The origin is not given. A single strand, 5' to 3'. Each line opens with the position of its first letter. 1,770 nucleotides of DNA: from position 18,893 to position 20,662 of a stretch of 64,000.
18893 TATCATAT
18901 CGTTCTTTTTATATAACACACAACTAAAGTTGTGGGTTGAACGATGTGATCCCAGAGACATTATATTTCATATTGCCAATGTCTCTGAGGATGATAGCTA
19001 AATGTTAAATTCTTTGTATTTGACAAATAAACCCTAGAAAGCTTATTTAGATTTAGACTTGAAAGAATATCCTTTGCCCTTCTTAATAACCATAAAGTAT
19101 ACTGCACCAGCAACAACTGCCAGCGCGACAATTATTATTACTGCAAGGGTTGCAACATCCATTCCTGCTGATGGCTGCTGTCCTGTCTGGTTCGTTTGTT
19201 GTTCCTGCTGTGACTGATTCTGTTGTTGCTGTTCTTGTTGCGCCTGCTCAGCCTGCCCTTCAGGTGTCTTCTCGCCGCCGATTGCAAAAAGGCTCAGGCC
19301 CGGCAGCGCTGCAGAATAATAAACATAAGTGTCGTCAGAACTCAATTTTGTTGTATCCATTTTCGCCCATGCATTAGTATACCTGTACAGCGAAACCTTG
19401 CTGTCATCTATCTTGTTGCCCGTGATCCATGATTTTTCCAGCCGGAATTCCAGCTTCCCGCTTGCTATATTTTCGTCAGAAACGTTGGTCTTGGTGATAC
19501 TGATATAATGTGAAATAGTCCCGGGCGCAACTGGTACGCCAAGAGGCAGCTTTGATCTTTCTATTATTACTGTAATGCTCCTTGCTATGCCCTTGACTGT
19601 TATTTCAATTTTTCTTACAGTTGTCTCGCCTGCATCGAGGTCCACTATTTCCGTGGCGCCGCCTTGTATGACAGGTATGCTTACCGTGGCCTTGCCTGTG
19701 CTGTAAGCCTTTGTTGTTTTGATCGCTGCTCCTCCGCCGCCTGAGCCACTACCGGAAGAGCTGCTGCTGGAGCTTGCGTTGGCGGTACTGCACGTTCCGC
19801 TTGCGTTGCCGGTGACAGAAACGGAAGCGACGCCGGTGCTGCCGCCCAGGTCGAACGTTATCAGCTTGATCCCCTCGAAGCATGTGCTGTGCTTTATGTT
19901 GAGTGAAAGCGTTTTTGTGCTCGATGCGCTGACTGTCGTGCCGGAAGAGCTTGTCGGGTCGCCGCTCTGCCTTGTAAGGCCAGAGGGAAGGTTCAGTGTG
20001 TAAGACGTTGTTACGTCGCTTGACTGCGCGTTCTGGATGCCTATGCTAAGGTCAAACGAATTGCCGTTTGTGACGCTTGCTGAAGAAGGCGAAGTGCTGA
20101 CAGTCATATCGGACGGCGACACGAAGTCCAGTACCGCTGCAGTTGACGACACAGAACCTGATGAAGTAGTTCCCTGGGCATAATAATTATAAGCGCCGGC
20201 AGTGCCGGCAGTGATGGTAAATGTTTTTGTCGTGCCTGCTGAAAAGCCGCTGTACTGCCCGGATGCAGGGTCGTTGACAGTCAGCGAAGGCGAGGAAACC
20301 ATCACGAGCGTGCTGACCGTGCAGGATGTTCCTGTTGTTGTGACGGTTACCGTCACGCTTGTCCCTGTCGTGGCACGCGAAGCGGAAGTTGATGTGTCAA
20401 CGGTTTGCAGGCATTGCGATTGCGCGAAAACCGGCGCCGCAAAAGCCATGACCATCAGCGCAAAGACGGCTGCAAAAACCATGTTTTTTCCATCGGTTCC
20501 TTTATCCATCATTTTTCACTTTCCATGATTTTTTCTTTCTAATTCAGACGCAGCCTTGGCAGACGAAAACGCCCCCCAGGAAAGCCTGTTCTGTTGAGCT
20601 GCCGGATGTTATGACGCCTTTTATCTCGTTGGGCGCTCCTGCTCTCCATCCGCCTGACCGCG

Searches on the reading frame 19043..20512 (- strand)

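Call 80: search_protein_families(library=pfam, proteins=[window:19043-20512:-], max_evalue=0.01)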
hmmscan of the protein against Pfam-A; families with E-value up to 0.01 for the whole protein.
window:19043-20512:- (489 aa): 2 families
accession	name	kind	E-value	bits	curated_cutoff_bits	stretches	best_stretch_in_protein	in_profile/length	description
PF06024.17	Orf78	-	0.00025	21.7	29.4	1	422-485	32-95/101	Orf78 (ac78)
PF14283.11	CD1107-like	-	0.004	17.5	26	0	430-480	107-157/158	Mobile element protein CD1107-like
